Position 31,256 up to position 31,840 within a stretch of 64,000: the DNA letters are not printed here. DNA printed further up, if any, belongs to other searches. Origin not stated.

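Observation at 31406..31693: Lone plus-strand mini-protein with sigma-70 region 4.2 HTH and a Cys/His cluster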

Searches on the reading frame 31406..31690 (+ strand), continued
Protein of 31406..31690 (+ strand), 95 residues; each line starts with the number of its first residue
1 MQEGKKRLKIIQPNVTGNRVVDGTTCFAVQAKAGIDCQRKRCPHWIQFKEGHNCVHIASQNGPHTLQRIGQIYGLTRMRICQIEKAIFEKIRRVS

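Call 24: fold_search(model_id=the predicted structure, library=pdb)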
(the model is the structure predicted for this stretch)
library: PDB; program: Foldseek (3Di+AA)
matches with E <= 10: 97; with E <= 0.001: 0
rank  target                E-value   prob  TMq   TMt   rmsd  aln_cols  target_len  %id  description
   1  6fbv_F                3.8e-01  0.16  0.24  0.10  10.8        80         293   29  Single particle cryo em structure of Mycobacterium tuberculosis RNA polymerase in complex with Fidaxomicin (released 2018-02-28)
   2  6onu_H                4.4e-01  0.75  0.26  0.36   5.1        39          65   46  Complex structure of WhiB1 and region 4 of SigA in P21 space group. (released 2019-11-27)
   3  6onu_F                6.4e-01  0.77  0.27  0.35   3.9        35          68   48  Complex structure of WhiB1 and region 4 of SigA in P21 space group. (released 2019-11-27)
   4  6ono_D                6.4e-01  0.63  0.27  0.34   5.1        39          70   46  Complex structure of WhiB1 and region 4 of SigA in C2221 space group (released 2019-11-27)
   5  6onu_D                7.3e-01  0.75  0.27  0.35   4.1        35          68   48  Complex structure of WhiB1 and region 4 of SigA in P21 space group. (released 2019-11-27)
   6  6ono_B                7.8e-01  0.72  0.27  0.35   3.9        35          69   48  Complex structure of WhiB1 and region 4 of SigA in C2221 space group (released 2019-11-27)
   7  4g8x_A                8.8e-01  0.69  0.27  0.38   2.8        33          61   39  G1 ORF67 / Staphyloccus aureus sigmaA domain 4 complex (released 2013-08-07)
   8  8d5v_D                8.8e-01  0.66  0.27  0.27   3.7        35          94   48  WhiB6 bound to the SigmaAr4-RNAP Beta flap tip chimera (released 2023-06-14)
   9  6onu_B                9.4e-01  0.66  0.27  0.35   3.9        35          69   48  Complex structure of WhiB1 and region 4 of SigA in P21 space group. (released 2019-11-27)
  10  6dcf_F                9.4e-01  0.63  0.26  0.10   3.7        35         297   48  Crystal structure of a Mycobacterium smegmatis transcription initiation complex with Rifampicin-resistant RNA polymera (released 2018-09-05)
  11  6ccv_F                1.0e+00  0.63  0.26  0.10   3.7        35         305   48  Crystal structure of a Mycobacterium smegmatis RNA polymerase transcription initiation complex with inhibitor Rifampic (released 2018-08-15)
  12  7p5x_AF               1.0e+00  0.63  0.27  0.09   3.7        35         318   48  Mycobacterial RNAP with transcriptional activator PafBC (released 2021-12-22)
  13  8cyf_B                1.1e+00  0.60  0.27  0.28   3.6        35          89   48  WhiB3 bound to SigmaAr4-RNAP Beta flap tip chimera and DNA (released 2023-05-17)
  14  7kug_B                1.2e+00  0.51  0.27  0.28   4.7        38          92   45  Fe-S cluster-bound transcription activator WhiB7 in complex with the SigmaAr4-RNAP Beta flap tip chimera (released 2021-06-30)
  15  5uhg_F                1.2e+00  0.47  0.26  0.09   2.4        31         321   55  Crystal structure of Mycobacterium tuberculosis transcription initiation complex in complex with D-AAP1 and Rifampin (released 2017-04-12)
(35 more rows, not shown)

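Call 25: search_protein_representatives(alignment_id=A1)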
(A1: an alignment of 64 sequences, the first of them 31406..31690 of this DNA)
Query: 64 sequences, 94 profile positions. Proteins with E-value up to 0.001 (for the whole library): 370; up to 1e-10: 83; up to 1e-30: 4. The best 150 are listed.
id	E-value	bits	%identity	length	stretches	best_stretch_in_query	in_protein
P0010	2.1e-45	168.8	-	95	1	1-93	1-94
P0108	8.8e-40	150.8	-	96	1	3-93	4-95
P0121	8.3e-32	125.2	-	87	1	14-92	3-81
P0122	6.2e-31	122.4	-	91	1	4-92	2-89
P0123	3.9e-29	116.7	-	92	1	1-93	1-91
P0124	8.0e-29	115.7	-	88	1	17-93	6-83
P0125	5.0e-28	113.1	-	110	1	3-90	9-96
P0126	7.6e-28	112.5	-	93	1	13-93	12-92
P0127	6.2e-27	109.6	-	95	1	17-93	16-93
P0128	8.1e-25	102.8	-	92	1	13-91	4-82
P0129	1.4e-24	102.0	-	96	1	15-92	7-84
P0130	1.8e-24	101.8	-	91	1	17-91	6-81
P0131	5.1e-24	100.3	-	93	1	17-91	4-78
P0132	2.2e-23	98.3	-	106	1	9-92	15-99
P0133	4.2e-23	97.3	-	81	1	12-85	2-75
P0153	5.7e-18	80.9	-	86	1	19-93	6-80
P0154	1.4e-17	79.6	-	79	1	20-93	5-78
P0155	1.6e-17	79.5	-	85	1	22-93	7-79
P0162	3.6e-16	75.1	-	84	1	21-93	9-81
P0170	2.2e-14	69.4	-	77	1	21-92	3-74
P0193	9.0e-12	61.0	-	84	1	22-90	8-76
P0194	1.2e-11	60.6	-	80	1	24-93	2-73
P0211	6.3e-10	55.1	-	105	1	24-92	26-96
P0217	2.1e-09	53.4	-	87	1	29-92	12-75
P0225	5.6e-09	52.1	-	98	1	32-92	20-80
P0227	7.1e-09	51.7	-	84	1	34-93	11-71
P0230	9.7e-09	51.3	-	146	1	33-91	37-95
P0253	1.3e-07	47.6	-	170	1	34-90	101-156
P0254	1.5e-07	47.5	-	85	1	23-91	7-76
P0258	1.8e-07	47.2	-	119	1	28-92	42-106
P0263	2.6e-07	46.7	-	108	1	35-89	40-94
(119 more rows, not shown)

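Call 27: find_related_loci(query=A1, collection=viral_contigs, flank=6000)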
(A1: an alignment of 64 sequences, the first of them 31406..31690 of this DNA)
Query A1 (95 aa) in viral_contigs; peptide patterns used: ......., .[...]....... (x = any residue, [..] = any of these).
243 stretches matched a pattern; 224 encode a relative of the query (tblastn E <= 1e-3); the best 80 are kept; 80 distinct loci.
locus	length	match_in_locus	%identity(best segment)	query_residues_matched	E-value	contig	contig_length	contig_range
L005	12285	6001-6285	94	1-95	1e-59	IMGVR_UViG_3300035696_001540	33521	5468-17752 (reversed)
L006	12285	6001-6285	92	1-95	7e-58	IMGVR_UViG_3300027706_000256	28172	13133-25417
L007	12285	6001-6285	92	1-95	7e-58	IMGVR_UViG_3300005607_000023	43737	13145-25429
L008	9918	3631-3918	79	1-95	2e-49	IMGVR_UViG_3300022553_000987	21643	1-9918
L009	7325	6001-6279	73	1-93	6e-47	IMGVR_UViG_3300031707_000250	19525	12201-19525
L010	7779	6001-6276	74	1-95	2e-45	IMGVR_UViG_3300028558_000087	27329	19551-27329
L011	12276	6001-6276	74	1-95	2e-45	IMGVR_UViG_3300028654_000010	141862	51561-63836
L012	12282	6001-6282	73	1-95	7e-45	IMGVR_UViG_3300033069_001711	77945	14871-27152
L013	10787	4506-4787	74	1-95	1e-43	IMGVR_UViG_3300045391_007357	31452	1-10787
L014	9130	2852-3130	69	1-95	6e-43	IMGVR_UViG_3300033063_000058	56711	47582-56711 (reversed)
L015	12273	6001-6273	68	1-95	4e-42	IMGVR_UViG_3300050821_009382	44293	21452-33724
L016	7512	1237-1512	71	2-95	3e-42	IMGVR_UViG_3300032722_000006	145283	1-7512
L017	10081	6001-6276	71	2-95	3e-42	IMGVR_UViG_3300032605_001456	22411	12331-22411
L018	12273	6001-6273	69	1-95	4e-42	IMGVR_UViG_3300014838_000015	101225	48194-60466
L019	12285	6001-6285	66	1-95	6e-42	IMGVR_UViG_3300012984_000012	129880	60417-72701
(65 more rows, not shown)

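Call 38: search_dna_similar(query=P0155, collection=phages, mode=protein, max_evalue=1, max_rows=15)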
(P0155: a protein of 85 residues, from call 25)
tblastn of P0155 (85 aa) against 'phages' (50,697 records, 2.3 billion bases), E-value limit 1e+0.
No match.

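Call 39: search_dna_similar(query=P0225, collection=phages, mode=protein, max_evalue=1, max_rows=15)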
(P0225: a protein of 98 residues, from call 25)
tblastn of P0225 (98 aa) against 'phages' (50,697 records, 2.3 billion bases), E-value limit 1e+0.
Records with a match: 119; places in all: 121; records where one place covers at least 80% of the query: 6.
Best place of each record, by identity: 60-80% 82; <60% 37.
By first word of the organism name: Vibrio 70; Bacteriophage 20; Klebsiella 4; Salmonella 4; Aeromonas 3; Listeria 2; Enterococcus 2; Acinetobacter 2; Salisaeta 2; Sphingobium 2; and 8 more.
By host as written in the record: - 82; Homo sapiens 3; Listeria monocytogenes 2; Klebsiella pneumoniae ST147-VIM1 2; Klebsiella pneumoniae ST13-OXA48 2; Vibrio crassostreae 2; Salisaeta sp. SP9-1 2; Aeromonas sp. 2; and 20 more.
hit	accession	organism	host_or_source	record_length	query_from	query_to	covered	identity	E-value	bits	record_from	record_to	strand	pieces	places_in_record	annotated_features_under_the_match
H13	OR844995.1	Staphylococcus phage SA 1306 Kay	Staphylococcus aureus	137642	14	92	81%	45.6%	7e-13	68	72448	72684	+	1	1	record has no annotation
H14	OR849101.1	Listeria phage LM 4-14-1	Listeria monocytogenes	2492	14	90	79%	45.5%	2e-12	67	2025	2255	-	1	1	record has no annotation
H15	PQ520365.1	Enterococcus phage IME_EF3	-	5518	14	90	79%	45.5%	2e-12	66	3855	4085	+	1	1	record has no annotation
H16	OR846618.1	Enterococcus phage Efs 1-1-1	Enterococcus faecalis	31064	14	90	79%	45.5%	2e-12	66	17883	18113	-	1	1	record has no annotation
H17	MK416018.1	Klebsiella phage ST147-VIM1phi7.1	Klebsiella pneumoniae ST147-VIM1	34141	12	93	84%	40.2%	4e-11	63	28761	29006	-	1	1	RNA polymerase sigma factor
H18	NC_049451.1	Klebsiella phage ST147-VIM1phi7.1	Klebsiella pneumoniae ST147-VIM1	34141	12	93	84%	40.2%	4e-11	63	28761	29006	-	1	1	RNA polymerase sigma factor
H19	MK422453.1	Klebsiella phage ST13-OXA48phi12.1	Klebsiella pneumoniae ST13-OXA48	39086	12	93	84%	40.2%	4e-11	63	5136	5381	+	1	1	RNA polymerase sigma factor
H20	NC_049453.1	Klebsiella phage ST13-OXA48phi12.1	Klebsiella pneumoniae ST13-OXA48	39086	12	93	84%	40.2%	4e-11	63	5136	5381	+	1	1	RNA polymerase sigma factor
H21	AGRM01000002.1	Salmonella enterica subsp. houtenae str. ATCC BAA-1581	Homo sapiens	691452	12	93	84%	40.2%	4e-11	63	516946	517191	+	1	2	RNA polymerase sigma factor RpoD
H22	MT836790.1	Bacteriophage sp.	human fecal samples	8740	36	92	58%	53.4%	6e-10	60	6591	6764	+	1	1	record has no annotation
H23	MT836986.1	Bacteriophage sp.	human fecal samples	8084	50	92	44%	69.8%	2e-11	64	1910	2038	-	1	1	record has no annotation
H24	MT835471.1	Bacteriophage sp.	human fecal samples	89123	50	92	44%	69.8%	3e-11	63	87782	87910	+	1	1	record has no annotation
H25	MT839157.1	Bacteriophage sp.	human fecal samples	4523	52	93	43%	69.0%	3e-10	61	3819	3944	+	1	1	record has no annotation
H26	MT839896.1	Bacteriophage sp.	human fecal samples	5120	52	93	43%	69.0%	3e-10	61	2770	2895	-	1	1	record has no annotation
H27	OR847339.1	Listeria phage LM 4-11-1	Listeria monocytogenes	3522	52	92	42%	70.7%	6e-11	62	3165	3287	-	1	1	record has no annotation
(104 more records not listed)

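Call 43: search_protein_families(library=pfam, alignment_id=A2, max_evalue=0.01)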
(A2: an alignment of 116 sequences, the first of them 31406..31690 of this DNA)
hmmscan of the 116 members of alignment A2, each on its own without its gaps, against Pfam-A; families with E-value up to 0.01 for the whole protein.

A. member 1, window:31406-31690:+ (95 aa): 1 family
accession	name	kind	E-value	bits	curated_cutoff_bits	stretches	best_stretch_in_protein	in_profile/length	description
PF04545.22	Sigma70_r4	-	1.2e-08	34.7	24.1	1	62-92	19-49/50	Sigma-70, region 4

B. families by the number of members that match (of 116 scanned): 20 families
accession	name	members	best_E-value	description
PF04545.22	Sigma70_r4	108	1.3e-13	Sigma-70, region 4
PF01381.28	HTH_3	5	0.0014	Helix-turn-helix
PF21531.3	Rv2175c_wHTH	4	0.00078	DNA-binding protein Rv2175c, wHTH domain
PF08280.17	HTH_Mga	4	0.0014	M protein trans-acting positive regulator (MGA) HTH domain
PF13412.12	HTH_24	4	0.0029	Winged helix-turn-helix DNA-binding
PF13560.12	HTH_31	1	0.00089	Helix-turn-helix domain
PF08281.18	Sigma70_r4_2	1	0.0012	Sigma-70, region 4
PF13413.12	HTH_25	1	0.0012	Helix-turn-helix domain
PF17515.7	CPV_Polyhedrin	1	0.0024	Cypovirus polyhedrin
PF13384.12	HTH_23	1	0.0027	Homeodomain-like domain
PF05504.16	Spore_GerAC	1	0.0029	Spore germination B3/ GerAC like, C-terminal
PF25139.2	LysM14_C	1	0.0029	Secreted LysM effector LysM14, C-terminal domain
PF09862.15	DUF2089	1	0.0034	Domain of unknown function (DUF2089)-HTH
PF04967.18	HTH_10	1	0.004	HTH DNA binding domain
PF13613.12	HTH_Tnp_4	1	0.0041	Helix-turn-helix of DDE superfamily endonuclease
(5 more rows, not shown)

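Call 44: find_encoding_contigs(protein=P0225, flank=8000, max_places=3)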
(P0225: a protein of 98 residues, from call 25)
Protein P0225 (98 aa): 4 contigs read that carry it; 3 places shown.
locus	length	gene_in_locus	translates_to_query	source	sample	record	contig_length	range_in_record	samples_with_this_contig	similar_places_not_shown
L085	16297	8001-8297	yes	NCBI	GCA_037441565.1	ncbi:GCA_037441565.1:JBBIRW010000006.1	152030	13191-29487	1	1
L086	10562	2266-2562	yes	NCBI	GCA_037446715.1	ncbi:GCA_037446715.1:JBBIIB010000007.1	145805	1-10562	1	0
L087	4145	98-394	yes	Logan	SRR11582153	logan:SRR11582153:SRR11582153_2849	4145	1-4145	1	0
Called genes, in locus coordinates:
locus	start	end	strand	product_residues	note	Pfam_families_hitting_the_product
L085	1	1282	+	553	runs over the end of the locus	PF00501:AMP-binding, PF13193:AMP-binding_C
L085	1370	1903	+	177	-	PF02566:OsmC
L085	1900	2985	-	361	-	PF07690:MFS_1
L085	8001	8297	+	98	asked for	PF04545:Sigma70_r4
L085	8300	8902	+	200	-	PF03193:RsgA_GTPase (faint), PF00009:GTP_EFTU (faint), PF01926:MMR_HSR1, PF02421:FeoB_N (weak), PF00350:Dynamin_N (faint)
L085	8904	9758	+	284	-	PF10418:DHODB_Fe-S_bind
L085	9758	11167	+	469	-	PF14691:Fer4_20, PF13738:Pyr_redox_3 (faint), PF00070:Pyr_redox (faint), PF07992:Pyr_redox_2, PF13450:NAD_binding_8 (weak)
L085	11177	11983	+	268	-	PF01177:Asp_Glu_race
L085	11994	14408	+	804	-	PF02574:S-methyl_trans, PF00809:Pterin_bind, PF03599:CdhD (weak), PF02607:B12-binding_2, PF02310:B12-binding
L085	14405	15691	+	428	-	PF01938:TRAM, PF21579:PabTrmU54_TRAM_dom, PF05958:tRNA_U5-meth_tr, PF05175:MTS, PF03602:Cons_hypoth95 (faint), PF09445:Methyltransf_15 (weak), PF13847:Methyltransf_31, PF13649:Methyltransf_25 (weak)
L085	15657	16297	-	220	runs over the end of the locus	PF00702:Hydrolase, PF13419:HAD_2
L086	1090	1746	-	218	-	-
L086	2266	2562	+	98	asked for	PF04545:Sigma70_r4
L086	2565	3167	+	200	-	PF03193:RsgA_GTPase (faint), PF00009:GTP_EFTU (faint), PF01926:MMR_HSR1, PF02421:FeoB_N (weak), PF00350:Dynamin_N (faint)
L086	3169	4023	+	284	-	PF10418:DHODB_Fe-S_bind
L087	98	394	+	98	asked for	PF04545:Sigma70_r4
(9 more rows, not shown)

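Call 45: find_encoding_contigs(protein=P0254, flank=8000, max_places=3)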
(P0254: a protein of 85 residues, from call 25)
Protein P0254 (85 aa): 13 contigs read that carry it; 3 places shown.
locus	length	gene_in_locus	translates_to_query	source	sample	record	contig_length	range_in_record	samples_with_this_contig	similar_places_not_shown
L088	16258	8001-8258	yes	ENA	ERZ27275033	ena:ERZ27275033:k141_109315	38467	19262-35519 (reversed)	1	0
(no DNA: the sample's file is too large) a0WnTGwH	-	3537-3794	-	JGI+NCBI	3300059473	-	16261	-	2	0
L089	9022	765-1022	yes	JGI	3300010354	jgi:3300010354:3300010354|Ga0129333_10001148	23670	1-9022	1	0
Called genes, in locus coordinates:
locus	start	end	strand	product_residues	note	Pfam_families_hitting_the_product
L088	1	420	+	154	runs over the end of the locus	-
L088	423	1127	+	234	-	-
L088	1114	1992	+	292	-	-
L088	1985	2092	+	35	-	-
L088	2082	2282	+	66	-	-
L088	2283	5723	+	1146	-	PF02811:PHP, PF07733:DNA_pol3_alpha, PF17657:DNA_pol3_finger, PF14579:HHH_6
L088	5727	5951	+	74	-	-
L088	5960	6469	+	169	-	PF22769:DCD (weak), PF00692:dUTPase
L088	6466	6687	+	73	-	-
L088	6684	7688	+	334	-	PF00478:IMPDH, PF03060:NMO (weak), PF01070:FMN_dh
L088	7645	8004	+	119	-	-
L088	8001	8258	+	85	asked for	PF04545:Sigma70_r4 (weak)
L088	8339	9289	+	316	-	-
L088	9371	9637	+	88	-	-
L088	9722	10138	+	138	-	-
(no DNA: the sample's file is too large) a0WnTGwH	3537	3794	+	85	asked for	PF04545:Sigma70_r4 (weak)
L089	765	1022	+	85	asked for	PF04545:Sigma70_r4 (weak)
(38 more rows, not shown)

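Call 47: predict_structure(alignment_id=A2)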
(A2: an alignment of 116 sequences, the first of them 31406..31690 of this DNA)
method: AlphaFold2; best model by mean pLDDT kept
length: 95 residues; sequences in the alignment: 116
mean_pLDDT: 82.4   pTM: 0.61
mean pLDDT of the five models: 82.4, 82.4, 82.2, 81.8, 81.0
residues with pLDDT >= 90: 58; 70-90: 15; 50-70: 6; < 50: 16
segments of 3 or more residues with pLDDT < 50: 4-15
pLDDT, mean of each block of 10 residues (from residue 1): 48 47 79 90 92 93 93 96 97 95
secondary structure, 60 per line:
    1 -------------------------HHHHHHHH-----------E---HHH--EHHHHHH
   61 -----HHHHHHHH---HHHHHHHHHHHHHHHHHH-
elements in order: H26-33 H55-60 H66-73 H77-94

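Call 50: list_cluster_members(proteins=[P0225, P0227, P0258, P0217, P0230, P0263, P0007, P0094, P0100, P0253])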
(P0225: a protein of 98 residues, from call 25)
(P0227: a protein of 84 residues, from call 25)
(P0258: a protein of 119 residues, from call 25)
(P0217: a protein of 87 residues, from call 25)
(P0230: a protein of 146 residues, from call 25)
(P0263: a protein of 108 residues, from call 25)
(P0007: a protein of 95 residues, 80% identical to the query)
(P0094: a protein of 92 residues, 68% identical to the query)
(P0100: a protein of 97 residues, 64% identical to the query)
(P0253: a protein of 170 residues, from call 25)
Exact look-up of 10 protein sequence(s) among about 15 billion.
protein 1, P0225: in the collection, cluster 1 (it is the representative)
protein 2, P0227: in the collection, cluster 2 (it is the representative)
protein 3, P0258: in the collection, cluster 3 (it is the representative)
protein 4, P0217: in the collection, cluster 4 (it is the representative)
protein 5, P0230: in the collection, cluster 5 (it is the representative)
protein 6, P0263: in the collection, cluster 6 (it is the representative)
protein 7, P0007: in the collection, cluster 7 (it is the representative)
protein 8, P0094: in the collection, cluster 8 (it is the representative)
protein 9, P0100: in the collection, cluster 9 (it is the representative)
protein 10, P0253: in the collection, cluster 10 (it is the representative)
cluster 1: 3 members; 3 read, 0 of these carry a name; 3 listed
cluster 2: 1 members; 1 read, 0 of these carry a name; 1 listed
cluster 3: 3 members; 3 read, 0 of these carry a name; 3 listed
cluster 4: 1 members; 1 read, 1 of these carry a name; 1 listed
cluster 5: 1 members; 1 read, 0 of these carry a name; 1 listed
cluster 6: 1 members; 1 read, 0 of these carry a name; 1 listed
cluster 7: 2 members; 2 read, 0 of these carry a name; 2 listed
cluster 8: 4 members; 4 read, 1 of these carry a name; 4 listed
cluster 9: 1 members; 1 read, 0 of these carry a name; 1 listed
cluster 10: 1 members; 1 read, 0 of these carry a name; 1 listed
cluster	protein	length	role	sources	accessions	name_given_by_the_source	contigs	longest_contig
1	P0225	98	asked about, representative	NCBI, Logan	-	-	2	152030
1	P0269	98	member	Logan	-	-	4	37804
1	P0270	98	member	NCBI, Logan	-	-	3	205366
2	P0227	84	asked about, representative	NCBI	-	-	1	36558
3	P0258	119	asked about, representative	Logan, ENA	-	-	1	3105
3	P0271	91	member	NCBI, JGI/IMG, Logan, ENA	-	-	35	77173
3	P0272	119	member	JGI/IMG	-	-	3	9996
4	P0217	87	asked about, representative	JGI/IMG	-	DNA-directed RNA polymerase sigma subunit (sigma70/sigma32)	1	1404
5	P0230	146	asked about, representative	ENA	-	-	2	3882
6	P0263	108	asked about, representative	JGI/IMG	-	-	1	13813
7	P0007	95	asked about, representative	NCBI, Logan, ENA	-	-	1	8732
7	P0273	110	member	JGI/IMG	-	-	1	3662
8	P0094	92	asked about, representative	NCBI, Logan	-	-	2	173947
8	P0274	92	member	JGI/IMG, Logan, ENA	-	DNA-directed RNA polymerase sigma subunit (sigma70/sigma32)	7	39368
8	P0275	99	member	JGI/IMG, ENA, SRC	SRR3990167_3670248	-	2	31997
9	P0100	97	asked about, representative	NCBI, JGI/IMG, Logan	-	-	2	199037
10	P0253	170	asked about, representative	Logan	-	-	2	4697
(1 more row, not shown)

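Call 60: find_encoding_contigs(protein=P0211, flank=7000, max_places=2)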
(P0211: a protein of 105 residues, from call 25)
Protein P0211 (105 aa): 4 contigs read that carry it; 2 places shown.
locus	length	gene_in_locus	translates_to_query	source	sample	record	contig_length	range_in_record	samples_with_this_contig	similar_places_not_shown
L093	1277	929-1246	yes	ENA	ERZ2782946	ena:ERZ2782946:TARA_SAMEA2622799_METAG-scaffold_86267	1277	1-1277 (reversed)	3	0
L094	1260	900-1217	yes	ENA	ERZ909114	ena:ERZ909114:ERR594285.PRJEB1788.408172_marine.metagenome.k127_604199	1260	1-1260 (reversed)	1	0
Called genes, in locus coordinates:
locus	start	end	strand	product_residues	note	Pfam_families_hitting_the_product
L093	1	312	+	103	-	?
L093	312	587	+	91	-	-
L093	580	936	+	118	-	-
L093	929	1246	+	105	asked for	PF04545:Sigma70_r4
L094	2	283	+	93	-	?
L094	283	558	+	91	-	-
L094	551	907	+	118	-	-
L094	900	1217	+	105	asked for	PF04545:Sigma70_r4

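Call 61: find_encoding_contigs(protein=P0194, flank=7000, max_places=2)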
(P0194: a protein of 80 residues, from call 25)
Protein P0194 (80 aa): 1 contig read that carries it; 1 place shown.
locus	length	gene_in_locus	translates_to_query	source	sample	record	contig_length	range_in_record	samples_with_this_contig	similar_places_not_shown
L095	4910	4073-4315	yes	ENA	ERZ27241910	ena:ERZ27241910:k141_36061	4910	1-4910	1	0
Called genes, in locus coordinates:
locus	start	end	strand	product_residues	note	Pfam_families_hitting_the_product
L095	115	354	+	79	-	-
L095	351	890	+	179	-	-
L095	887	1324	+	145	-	PF00462:Glutaredoxin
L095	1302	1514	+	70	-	-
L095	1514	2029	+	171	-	PF05869:Dam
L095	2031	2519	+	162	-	PF05014:Nuc_deoxyrib_tr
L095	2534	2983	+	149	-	PF00692:dUTPase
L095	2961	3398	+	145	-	-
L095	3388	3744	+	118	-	PF10686:YAcAr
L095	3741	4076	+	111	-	-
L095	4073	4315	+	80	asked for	PF04545:Sigma70_r4 (weak)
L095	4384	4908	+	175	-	?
